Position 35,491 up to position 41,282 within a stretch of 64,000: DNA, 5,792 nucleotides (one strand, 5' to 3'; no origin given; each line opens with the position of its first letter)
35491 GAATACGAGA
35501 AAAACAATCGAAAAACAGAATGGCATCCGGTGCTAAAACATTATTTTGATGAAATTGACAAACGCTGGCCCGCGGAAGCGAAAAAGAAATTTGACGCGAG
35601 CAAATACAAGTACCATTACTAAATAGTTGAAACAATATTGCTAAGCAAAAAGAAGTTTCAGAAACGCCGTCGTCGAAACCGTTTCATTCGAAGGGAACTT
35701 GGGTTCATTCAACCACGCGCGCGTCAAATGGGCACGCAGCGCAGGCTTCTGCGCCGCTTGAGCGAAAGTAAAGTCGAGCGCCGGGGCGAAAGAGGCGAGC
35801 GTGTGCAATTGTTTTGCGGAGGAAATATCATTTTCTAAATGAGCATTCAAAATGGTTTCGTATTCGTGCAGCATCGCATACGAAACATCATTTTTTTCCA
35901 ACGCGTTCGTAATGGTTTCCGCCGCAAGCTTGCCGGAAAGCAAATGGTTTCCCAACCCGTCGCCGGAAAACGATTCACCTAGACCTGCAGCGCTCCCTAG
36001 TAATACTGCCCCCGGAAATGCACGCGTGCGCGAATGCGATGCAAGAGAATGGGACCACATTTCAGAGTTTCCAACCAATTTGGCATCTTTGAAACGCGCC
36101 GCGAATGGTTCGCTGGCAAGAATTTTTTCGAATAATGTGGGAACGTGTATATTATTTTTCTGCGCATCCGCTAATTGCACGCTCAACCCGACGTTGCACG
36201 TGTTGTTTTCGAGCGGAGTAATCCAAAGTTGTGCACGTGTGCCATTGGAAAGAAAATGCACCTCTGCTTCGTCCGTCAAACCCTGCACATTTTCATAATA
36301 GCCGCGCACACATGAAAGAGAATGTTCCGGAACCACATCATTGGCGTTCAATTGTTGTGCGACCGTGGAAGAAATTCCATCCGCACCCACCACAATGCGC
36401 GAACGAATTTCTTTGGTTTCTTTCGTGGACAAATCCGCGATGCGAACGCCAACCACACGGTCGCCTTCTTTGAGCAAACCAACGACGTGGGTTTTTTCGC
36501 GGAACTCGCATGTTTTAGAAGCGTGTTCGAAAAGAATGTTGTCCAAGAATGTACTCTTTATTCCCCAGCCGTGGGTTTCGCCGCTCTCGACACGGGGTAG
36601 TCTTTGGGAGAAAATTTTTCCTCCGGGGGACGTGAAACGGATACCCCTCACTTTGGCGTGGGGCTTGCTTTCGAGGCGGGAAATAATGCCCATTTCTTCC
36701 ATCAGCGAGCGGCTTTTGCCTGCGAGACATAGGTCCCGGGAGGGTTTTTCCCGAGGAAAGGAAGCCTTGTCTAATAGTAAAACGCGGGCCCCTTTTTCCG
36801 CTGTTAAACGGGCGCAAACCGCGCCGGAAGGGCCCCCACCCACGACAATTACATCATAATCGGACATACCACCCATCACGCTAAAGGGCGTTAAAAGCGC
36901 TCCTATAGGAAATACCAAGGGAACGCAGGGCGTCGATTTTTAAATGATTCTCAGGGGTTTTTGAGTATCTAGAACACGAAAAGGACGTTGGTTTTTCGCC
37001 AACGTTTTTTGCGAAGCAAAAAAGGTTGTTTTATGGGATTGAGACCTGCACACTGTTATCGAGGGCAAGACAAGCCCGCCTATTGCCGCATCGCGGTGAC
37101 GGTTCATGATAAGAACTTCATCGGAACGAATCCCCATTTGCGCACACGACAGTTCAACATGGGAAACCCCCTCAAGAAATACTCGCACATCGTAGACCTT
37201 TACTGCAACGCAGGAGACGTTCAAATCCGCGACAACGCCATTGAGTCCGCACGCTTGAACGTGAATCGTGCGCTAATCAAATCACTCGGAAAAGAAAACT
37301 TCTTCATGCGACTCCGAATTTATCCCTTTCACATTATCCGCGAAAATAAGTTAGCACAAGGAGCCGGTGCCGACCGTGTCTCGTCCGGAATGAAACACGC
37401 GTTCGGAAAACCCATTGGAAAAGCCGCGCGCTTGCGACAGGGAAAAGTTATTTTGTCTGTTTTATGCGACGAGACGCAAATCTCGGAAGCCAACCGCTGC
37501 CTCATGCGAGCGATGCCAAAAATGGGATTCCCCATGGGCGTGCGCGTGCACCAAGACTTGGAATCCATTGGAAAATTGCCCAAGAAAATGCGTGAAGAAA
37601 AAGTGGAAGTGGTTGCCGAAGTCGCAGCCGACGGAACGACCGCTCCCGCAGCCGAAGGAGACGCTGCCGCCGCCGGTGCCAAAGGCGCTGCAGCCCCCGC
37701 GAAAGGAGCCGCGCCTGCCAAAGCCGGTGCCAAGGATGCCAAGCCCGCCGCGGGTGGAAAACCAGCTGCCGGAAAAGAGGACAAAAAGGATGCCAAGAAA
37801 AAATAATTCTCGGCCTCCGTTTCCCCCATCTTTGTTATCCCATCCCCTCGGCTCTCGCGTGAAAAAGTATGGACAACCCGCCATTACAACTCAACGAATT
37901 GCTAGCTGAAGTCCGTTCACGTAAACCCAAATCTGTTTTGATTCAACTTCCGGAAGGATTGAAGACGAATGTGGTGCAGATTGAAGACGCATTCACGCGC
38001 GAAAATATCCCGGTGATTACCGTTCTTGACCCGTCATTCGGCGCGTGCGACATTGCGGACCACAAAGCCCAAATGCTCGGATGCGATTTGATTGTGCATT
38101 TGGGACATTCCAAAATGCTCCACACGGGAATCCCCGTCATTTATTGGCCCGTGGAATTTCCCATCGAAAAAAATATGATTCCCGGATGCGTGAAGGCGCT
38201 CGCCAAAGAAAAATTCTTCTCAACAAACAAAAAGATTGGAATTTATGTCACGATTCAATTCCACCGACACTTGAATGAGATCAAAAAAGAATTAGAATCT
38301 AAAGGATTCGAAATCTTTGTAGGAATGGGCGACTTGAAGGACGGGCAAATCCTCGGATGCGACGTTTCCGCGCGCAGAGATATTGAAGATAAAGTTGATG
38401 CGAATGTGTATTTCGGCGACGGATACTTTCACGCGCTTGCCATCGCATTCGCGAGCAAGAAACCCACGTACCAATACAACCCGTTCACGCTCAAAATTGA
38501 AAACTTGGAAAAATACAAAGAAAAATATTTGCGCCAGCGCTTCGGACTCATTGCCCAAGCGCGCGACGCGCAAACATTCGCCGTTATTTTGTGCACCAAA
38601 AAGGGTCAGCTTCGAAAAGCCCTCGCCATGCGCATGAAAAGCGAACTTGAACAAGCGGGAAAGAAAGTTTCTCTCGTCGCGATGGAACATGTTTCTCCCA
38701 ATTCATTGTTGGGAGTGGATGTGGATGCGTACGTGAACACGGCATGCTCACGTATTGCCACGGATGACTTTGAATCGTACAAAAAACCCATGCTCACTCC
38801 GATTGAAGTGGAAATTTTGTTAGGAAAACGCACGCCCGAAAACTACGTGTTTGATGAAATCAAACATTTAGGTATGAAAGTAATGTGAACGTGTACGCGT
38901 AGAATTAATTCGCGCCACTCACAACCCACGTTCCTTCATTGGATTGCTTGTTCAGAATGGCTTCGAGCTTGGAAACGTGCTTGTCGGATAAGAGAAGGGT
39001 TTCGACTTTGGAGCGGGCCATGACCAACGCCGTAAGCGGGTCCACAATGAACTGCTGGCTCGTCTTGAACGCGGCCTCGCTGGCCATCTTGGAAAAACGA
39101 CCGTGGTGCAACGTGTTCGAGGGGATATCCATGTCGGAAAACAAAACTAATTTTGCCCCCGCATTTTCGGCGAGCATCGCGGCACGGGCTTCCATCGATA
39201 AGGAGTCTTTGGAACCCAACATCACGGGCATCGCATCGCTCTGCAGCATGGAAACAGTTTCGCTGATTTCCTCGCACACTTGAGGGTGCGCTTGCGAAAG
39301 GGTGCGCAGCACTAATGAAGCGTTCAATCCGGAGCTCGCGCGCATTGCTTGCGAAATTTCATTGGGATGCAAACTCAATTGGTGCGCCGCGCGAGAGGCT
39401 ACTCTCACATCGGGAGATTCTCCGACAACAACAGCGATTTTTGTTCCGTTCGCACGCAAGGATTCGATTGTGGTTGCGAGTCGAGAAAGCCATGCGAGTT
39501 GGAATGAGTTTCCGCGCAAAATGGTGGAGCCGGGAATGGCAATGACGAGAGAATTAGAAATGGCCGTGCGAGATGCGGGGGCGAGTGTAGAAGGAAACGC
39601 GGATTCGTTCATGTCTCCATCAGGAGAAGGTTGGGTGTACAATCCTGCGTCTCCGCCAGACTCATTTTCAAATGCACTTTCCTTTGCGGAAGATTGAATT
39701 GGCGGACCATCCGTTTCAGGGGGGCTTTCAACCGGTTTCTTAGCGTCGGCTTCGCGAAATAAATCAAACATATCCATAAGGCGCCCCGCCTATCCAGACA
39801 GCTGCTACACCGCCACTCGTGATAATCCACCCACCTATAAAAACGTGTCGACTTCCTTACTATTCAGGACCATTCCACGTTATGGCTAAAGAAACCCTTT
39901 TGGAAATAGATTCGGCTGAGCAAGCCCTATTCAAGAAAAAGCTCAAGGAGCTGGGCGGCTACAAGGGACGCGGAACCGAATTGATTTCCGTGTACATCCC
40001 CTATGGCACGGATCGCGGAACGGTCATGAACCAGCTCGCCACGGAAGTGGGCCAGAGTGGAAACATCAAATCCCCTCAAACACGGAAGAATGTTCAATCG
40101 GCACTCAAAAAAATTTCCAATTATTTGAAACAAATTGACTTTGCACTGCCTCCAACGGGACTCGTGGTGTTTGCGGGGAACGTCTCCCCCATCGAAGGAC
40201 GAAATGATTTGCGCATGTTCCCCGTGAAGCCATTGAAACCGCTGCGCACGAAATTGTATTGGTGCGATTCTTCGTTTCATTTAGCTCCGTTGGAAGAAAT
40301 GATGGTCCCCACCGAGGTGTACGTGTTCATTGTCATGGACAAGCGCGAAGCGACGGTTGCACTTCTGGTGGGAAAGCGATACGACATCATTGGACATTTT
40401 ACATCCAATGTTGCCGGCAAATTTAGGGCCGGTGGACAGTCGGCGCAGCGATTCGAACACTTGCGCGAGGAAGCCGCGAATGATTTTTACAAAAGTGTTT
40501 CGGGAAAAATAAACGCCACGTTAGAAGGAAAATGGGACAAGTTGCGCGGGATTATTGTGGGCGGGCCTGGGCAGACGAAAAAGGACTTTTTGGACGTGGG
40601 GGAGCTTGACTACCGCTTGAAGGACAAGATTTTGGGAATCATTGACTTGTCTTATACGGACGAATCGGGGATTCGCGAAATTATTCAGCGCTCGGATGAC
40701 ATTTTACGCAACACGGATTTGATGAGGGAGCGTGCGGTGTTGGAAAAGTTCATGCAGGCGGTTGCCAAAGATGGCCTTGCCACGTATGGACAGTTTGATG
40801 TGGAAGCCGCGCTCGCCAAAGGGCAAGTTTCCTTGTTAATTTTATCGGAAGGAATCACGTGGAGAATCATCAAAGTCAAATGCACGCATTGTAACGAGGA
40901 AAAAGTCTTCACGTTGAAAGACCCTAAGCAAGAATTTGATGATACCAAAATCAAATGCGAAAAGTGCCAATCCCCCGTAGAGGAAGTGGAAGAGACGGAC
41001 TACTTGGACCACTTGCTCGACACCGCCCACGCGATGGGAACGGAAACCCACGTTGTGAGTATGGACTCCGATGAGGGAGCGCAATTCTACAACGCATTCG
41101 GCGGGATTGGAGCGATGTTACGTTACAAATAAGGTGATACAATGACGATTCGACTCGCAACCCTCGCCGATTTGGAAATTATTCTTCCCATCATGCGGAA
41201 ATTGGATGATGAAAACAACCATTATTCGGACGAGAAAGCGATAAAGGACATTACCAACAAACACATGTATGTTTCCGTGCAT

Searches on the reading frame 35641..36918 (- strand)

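Call 57: search_protein_families(library=pfam, proteins=[window:35641-36918:-])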
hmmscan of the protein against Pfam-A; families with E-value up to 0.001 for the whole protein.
window:35641-36918:- (425 aa): 8 families
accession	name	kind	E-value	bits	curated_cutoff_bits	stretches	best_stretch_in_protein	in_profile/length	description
PF01494.25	FAD_binding_3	-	1e-21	78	22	1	20-238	1-220/349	FAD binding domain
PF01266.30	DAO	-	7e-11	42.7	27.9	1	22-55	1-34/353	FAD dependent oxidoreductase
PF00890.30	FAD_binding_2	-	2.5e-09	37.3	20.4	1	22-53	1-32/414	FAD binding domain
PF13450.12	NAD_binding_8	-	3.7e-07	30.8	21.9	1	25-53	1-29/68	NAD(P)-binding Rossmann-like domain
PF12831.13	FAD_oxidored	-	7.3e-07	29.3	27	1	22-54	1-33/416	FAD dependent oxidoreductase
PF03486.20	HI0933_like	-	9.1e-07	29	50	1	22-67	2-43/244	HI0933-like protein Rossmann domain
PF00070.33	Pyr_redox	-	0.00022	22.1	22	0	23-86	2-63/82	Pyridine nucleotide-disulphide oxidoreductase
PF07992.20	Pyr_redox_2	-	0.00028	20.9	26.1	1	21-61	1-42/291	Pyridine nucleotide-disulphide oxidoreductase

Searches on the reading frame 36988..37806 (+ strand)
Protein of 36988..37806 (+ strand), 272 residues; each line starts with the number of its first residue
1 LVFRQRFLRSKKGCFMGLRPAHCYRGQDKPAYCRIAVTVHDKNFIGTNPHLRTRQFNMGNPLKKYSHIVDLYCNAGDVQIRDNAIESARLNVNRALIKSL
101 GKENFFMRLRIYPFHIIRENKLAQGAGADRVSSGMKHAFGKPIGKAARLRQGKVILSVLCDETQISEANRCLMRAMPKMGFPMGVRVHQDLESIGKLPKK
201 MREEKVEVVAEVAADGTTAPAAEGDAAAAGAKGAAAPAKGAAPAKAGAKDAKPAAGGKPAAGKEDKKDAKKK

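Call 83: search_protein_families(library=pfam, proteins=[window:36988-37806:+])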
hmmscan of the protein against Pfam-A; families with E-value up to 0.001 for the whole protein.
window:36988-37806:+ (272 aa): 1 family
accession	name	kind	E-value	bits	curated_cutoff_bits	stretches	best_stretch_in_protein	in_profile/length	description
PF00252.24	Ribosomal_L16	-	2.8e-19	69.8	27.9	1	44-183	13-129/132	Ribosomal protein L16p/L10e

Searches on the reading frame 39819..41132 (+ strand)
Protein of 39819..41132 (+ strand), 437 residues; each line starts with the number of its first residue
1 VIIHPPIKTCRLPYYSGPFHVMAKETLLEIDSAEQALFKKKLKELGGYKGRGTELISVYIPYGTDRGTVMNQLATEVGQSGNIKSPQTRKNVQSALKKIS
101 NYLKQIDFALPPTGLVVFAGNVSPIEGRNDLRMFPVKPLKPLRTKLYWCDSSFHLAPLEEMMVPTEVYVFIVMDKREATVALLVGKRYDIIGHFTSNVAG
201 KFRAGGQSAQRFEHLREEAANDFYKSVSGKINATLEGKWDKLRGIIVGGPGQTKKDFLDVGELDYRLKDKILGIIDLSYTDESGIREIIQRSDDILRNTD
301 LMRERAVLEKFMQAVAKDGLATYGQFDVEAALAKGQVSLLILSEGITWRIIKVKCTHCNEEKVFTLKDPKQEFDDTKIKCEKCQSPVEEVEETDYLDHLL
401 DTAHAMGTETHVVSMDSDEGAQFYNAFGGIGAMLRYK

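Call 57: search_protein_families(library=pfam, proteins=[window:39819-41132:+])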
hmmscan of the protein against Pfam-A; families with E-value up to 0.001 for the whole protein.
window:39819-41132:+ (437 aa): 5 families
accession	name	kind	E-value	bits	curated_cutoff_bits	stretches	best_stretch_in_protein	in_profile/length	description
PF03464.20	eRF1_2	-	4.2e-35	121.4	27.1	1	168-297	2-132/133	eRF1 domain 2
PF03465.20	eRF1_3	-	1.2e-21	77.6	25.8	1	302-437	2-105/106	eRF1 domain 3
PF03463.20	eRF1_1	-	9e-12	45.5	23.8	1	40-162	2-123/123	eRF1 domain 1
PF18854.6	baeRF_family10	-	1.6e-09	38.6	27.1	1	154-291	2-137/143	Bacterial archaeo-eukaryotic release factor family 10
PF18859.6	acVLRF1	-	2.1e-08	34.9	27.1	1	173-263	7-95/130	Actinobacteria/chloroflexi VLRF1 release factor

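Call 58: find_related_loci(query=window:39819-41132:+, collection=metagenome_contigs, flank=10000)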
Query window:39819-41132:+ (437 aa) in metagenome_contigs; peptide patterns used: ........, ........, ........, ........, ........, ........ (x = any residue, [..] = any of these).
446 stretches matched a pattern; 18 encode a relative of the query (tblastn E <= 1e-3); 18 distinct loci.
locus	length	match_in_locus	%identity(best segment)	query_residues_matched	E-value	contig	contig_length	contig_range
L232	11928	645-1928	87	10-437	0e+0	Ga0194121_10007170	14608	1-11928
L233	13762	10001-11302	81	3-437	0e+0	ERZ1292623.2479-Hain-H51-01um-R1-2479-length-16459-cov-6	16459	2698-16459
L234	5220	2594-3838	55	22-437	1e-154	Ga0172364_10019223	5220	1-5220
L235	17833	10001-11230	50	31-437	1e-129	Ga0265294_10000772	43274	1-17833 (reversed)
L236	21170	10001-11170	50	48-437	2e-127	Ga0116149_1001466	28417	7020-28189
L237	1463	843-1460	60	48-254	2e-81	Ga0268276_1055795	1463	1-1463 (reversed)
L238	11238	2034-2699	49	31-240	2e-62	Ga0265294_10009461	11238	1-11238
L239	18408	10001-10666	49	31-240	2e-62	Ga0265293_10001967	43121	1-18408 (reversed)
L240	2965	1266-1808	58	27-207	6e-61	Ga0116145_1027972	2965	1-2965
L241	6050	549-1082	57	30-207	3e-60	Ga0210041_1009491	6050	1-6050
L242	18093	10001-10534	56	30-207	1e-59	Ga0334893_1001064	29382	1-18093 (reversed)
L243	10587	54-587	56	30-207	9e-60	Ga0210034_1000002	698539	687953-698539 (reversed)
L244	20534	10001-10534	56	30-207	1e-59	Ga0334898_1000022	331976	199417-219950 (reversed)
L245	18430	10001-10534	56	30-207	1e-59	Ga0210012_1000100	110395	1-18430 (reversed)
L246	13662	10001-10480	59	48-207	9e-60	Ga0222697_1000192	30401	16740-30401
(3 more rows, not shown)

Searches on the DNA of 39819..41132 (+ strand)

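Call 81: search_rna_families(sources=[L232, L233, L250, L251, L253, L254, L058, L051, L046, L234], threshold=gathering)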
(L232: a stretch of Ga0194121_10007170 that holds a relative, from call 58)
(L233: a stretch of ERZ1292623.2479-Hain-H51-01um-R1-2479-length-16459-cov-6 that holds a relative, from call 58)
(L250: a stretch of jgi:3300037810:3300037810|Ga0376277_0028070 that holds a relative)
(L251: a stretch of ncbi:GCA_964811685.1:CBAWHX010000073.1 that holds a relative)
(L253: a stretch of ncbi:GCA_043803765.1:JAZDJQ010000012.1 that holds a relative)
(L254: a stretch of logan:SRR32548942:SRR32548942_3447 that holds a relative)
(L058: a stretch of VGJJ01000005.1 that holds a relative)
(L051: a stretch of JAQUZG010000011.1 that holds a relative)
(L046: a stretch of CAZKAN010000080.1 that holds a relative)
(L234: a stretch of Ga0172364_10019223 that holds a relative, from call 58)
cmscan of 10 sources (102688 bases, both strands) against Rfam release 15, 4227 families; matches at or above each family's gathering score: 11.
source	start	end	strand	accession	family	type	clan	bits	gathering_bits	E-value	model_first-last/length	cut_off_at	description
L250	4521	4592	-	RF00005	tRNA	Gene; tRNA;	CL00001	65.4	29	9.5e-12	1-71/71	no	tRNA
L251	1624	1695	-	RF00005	tRNA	Gene; tRNA;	CL00001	65.4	29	9.5e-12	1-71/71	no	tRNA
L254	14471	14543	-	RF00005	tRNA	Gene; tRNA;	CL00001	63.8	29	2.5e-11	1-71/71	no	tRNA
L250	4372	4442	-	RF00005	tRNA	Gene; tRNA;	CL00001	60.4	29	2.2e-10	1-71/71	no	tRNA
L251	1483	1553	-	RF00005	tRNA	Gene; tRNA;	CL00001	59.2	29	4.6e-10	1-71/71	no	tRNA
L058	5849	5932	-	RF00005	tRNA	Gene; tRNA;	CL00001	58.1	29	9.5e-10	1-71/71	no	tRNA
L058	1727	1810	+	RF00005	tRNA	Gene; tRNA;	CL00001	55.9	29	3.8e-09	1-71/71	no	tRNA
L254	6921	6993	+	RF00005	tRNA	Gene; tRNA;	CL00001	55.1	29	6.4e-09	1-71/71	no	tRNA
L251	3364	3435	+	RF00005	tRNA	Gene; tRNA;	CL00001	53.2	29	2e-08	1-71/71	no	tRNA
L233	1924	1994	+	RF00005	tRNA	Gene; tRNA;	CL00001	52.5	29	3.3e-08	1-71/71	no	tRNA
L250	6349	6420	-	RF00005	tRNA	Gene; tRNA;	CL00001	51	29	8.4e-08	1-71/71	no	tRNA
